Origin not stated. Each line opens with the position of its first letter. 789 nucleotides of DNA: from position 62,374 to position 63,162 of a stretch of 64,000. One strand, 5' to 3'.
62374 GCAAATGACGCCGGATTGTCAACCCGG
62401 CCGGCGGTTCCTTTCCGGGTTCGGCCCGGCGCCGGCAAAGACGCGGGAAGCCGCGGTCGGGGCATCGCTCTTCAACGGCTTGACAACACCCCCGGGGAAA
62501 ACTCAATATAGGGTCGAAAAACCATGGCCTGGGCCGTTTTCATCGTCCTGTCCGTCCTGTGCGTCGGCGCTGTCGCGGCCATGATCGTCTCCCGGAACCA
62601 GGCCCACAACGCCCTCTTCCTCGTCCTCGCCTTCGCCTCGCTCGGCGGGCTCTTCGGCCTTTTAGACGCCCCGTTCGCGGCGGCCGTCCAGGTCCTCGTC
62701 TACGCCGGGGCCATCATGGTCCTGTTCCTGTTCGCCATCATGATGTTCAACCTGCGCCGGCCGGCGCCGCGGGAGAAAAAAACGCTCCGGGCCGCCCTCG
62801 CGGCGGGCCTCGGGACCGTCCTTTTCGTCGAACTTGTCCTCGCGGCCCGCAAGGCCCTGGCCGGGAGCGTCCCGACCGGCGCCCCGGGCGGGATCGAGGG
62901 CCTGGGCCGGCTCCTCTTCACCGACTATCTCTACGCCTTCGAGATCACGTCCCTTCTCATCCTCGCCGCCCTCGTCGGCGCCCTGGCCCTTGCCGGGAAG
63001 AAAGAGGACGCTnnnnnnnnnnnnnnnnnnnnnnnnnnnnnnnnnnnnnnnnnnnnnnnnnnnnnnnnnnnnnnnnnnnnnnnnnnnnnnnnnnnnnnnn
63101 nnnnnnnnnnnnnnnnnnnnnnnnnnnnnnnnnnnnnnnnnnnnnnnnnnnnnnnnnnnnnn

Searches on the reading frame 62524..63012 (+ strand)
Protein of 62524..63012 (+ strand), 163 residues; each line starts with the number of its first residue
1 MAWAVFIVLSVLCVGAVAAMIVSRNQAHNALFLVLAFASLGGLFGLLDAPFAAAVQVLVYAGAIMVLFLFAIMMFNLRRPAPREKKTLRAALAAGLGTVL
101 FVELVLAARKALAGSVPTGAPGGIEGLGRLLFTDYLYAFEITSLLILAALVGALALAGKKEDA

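Call 46: search_protein_families(library=pfam, proteins=[window:62524-63012:+], max_evalue=0.00001)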
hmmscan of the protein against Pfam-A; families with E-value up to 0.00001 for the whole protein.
window:62524-63012:+ (163 aa): 1 family
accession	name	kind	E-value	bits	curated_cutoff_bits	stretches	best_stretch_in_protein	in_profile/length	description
PF00499.25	Oxidored_q3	-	7.6e-37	126.7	33.2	1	18-156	3-146/146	NADH-ubiquinone/plastoquinone oxidoreductase chain 6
